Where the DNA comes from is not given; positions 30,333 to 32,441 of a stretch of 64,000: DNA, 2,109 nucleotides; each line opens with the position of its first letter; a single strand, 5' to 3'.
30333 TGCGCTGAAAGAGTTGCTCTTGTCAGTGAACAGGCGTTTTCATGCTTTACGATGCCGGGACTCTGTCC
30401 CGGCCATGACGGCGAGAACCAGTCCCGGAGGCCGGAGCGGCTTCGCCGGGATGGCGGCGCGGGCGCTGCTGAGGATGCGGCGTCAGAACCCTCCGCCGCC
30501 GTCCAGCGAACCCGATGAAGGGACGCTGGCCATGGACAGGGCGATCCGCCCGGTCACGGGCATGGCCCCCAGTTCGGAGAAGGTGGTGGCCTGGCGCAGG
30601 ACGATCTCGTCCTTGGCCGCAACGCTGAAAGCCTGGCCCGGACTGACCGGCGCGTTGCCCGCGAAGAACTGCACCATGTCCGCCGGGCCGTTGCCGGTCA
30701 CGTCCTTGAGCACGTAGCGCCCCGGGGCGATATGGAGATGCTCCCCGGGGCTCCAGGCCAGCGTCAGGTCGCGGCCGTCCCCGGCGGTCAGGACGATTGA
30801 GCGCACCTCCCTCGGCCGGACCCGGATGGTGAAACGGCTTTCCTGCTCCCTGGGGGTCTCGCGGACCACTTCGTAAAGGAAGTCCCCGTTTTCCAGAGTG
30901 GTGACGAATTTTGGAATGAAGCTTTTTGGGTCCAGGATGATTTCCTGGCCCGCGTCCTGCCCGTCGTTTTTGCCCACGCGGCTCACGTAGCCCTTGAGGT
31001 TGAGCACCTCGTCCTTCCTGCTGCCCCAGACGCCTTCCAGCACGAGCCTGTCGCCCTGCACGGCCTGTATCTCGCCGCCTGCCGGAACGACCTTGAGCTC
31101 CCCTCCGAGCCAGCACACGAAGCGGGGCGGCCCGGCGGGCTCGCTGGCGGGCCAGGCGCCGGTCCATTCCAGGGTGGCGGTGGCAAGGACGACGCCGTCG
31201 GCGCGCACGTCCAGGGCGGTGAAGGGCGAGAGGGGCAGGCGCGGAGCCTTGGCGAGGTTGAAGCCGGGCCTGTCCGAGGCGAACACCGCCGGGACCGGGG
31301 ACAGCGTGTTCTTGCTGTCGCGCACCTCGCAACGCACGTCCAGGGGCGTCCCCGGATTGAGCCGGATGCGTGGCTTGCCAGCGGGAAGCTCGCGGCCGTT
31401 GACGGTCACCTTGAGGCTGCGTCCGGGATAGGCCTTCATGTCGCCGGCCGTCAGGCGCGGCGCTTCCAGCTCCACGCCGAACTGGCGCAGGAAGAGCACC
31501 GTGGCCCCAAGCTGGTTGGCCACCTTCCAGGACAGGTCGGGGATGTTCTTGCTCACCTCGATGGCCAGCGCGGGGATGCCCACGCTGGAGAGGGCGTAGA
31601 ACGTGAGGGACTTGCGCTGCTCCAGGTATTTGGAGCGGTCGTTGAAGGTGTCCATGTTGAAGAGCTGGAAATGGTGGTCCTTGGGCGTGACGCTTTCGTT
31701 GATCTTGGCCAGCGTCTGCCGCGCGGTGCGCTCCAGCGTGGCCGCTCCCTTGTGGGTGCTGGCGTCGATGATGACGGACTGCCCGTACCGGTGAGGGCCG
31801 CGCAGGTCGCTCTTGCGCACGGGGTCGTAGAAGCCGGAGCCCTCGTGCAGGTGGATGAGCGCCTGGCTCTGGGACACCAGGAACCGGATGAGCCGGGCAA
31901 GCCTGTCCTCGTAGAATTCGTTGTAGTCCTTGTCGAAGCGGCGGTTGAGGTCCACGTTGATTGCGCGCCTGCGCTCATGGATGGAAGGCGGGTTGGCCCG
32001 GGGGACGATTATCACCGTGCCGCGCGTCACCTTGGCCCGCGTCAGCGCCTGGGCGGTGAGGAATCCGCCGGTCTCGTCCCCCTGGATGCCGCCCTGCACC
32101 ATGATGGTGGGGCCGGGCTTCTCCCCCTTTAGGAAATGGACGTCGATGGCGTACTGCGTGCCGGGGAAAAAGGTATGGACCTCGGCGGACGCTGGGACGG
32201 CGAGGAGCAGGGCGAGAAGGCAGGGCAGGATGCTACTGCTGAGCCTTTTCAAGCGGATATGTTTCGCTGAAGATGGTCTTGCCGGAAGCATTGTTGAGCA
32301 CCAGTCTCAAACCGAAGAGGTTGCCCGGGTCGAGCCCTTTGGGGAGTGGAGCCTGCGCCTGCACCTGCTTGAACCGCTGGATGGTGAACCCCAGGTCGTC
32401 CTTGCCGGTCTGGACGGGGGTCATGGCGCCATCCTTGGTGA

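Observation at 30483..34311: Clustered Csd6/Pgp2-like, membrane coiled-coil and Csd4/Pgp1-like genes: candidate peptidoglycan-trimming cell-curvature module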

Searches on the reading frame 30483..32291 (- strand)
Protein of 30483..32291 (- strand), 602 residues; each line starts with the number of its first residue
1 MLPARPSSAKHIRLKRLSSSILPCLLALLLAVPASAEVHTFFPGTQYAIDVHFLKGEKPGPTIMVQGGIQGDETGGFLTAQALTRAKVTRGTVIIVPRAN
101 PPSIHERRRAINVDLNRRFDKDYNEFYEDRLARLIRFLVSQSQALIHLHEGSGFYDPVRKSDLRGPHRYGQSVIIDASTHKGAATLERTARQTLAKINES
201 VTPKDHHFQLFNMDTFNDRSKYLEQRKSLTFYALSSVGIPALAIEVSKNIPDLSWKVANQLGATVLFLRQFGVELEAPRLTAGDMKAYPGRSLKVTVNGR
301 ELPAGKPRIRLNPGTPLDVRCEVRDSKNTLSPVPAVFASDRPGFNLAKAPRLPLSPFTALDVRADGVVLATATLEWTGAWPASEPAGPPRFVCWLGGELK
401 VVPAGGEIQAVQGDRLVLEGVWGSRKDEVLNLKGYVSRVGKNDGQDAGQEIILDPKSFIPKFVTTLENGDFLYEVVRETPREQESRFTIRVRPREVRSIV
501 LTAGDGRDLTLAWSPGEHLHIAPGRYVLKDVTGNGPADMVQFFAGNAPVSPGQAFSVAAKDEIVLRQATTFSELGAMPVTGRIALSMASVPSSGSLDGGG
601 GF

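Call 3: search_protein_families(library=pfam, proteins=[window:30483-32291:-], max_evalue=1)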
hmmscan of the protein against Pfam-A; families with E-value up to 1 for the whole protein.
window:30483-32291:- (602 aa): 3 families
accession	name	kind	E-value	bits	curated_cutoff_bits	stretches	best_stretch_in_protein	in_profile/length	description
PF17033.10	Peptidase_M99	-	2.4e-26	93.2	27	1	60-275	36-251/267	Carboxypeptidase controlling helical cell shape catalytic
PF24827.1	AstE_AspA_cat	-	4.2e-12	46.4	25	1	59-141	1-92/192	Succinylglutamate desuccinylase/Aspartoacylase catalytic domain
PF16511.11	FERM_f0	-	0.0018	19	26.9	1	192-235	30-72/81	N-terminal or F0 domain of Talin-head FERM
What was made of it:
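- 30483..32291 (-): Gene C: secreted long-form M99 (Csd4/Pgp1-type) DL-carboxypeptidase, 602 aa, or 589 aa from the TTG at 32252. Pfam PF17033 at 93.2 bits (call 3).
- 31467..32114 (-): M99 catalytic domain of C (residues 60-275). Pfam match in call 3.
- On Peptidase M99 (Csd4/Pgp1 DL-carboxypeptidase) - gene C: AstE_AspA_cat scores 46.4 bits (call 3).
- Checked: Gene C. Pfam Peptidase_M99 scores E 2.4e-26 against AstE_AspA_cat at 4e-12 (call 3).
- Pfam AstE_AspA_cat passes its own cutoff at 46 bits (call 3). The M99 model scores twice as high (call 3).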

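Call 4: search_protein_families(library=ncbifam, proteins=[window:30483-32291:-], max_evalue=1)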
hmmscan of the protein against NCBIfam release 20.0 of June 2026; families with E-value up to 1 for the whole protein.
window:30483-32291:- (602 aa): 4 families
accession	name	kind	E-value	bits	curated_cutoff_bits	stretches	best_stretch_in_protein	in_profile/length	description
TIGR02994.1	ectoine_eutE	equivalog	0.0001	21.4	402.7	1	59-152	46-146/325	N(2)-acetyl-L-2,4-diaminobutanoate deacetylase DoeB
NF002601.0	PRK02259.1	equivalog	0.00082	18.6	180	1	63-135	7-87/293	aspartoacylase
NF003706.0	PRK05324.1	subfamily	0.0024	16.9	170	1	61-128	50-121/336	succinylglutamate desuccinylase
TIGR03242.1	arg_catab_astE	equivalog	0.012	14.9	305.65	1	59-127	40-112/319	succinylglutamate desuccinylase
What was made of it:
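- On AstE/aspartoacylase/DoeB deacylases - gene C (rival): The NCBIfam models score 15-21 bits against cutoffs of 170-403 (call 4).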

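Call 5: search_solved_structures(query=window:30483-32291:-, max_evalue=1, show_alignments=3)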
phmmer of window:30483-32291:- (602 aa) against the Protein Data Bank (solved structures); distinct sequences matched with E-value up to 1: 17.
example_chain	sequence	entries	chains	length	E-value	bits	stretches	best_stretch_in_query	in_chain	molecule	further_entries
4q6m_A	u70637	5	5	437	5.6e-22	81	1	59-273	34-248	Conserved hypothetical secreted protein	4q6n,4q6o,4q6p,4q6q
4wck_A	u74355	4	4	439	9.7e-22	80.2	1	58-273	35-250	Conserved hypothetical secreted protein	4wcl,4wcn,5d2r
4wcm_A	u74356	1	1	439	4.8e-21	77.9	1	58-273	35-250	Conserved hypothetical secreted protein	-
3cdx_A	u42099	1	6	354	1.1e-05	27.2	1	58-160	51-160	Succinylglutamatedesuccinylase/aspartoacylase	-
2qj8_A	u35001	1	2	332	0.011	17.3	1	58-150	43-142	Mlr6093 protein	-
2gu2_A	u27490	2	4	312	0.035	15.6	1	57-148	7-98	Aspa protein | Aspartoacylase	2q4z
6twl_A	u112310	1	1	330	0.18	13.3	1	59-153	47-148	N-acetyl-L-2,4-diaminobutyric acid deacetylase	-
6twm_A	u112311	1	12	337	0.18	13.3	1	59-153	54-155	N-acetyl-L-2,4-diaminobutyric acid deacetylase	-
3na6_A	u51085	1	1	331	0.23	12.9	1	59-153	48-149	Succinylglutamate desuccinylase/aspartoacylase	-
3fmc_A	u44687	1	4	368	0.25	12.8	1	43-109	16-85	Putative succinylglutamate desuccinylase / aspartoacylase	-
9p6w_A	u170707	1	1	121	0.43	12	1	503-563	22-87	Honey Truffle Active Component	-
2i3c_A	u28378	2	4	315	0.89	11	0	63-148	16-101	Aspartoacylase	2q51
4mri_A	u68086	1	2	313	0.95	10.9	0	63-148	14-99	Aspartoacylase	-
2o4h_A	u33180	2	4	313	0.96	10.9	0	63-148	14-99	Aspartoacylase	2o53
4nfr_A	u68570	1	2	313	0.96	10.9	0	63-148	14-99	Aspartoacylase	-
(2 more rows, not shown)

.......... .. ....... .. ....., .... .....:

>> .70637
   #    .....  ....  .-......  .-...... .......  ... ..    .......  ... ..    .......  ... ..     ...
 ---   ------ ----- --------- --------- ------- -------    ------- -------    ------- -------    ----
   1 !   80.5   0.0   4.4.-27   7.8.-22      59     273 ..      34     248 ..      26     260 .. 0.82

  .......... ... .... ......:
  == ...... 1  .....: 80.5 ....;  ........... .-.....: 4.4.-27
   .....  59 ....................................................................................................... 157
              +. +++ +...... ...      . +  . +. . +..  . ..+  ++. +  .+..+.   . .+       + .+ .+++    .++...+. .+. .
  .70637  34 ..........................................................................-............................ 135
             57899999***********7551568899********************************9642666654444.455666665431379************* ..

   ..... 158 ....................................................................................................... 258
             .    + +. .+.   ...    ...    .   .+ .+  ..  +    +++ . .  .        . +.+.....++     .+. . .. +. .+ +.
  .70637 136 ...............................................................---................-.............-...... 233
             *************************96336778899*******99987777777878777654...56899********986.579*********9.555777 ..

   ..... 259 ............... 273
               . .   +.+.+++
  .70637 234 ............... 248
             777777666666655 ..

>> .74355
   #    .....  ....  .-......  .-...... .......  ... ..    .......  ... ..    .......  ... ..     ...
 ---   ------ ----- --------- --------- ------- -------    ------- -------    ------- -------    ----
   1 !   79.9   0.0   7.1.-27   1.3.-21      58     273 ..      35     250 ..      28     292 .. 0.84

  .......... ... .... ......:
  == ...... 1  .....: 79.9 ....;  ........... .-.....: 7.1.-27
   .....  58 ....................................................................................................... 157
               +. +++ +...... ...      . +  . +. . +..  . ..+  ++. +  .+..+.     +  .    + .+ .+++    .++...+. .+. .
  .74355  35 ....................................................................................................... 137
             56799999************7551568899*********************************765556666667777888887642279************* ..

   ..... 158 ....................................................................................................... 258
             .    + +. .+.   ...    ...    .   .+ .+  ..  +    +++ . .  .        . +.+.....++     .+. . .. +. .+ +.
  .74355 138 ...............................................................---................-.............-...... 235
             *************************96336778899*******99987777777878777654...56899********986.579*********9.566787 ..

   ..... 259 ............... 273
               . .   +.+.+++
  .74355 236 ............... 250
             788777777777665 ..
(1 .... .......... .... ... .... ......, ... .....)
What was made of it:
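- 32073..32084 (-): Codons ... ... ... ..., the Gln70-Gly-Asp-Glu73 metal-binding motif. Aligned to Csd4 in call 5.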
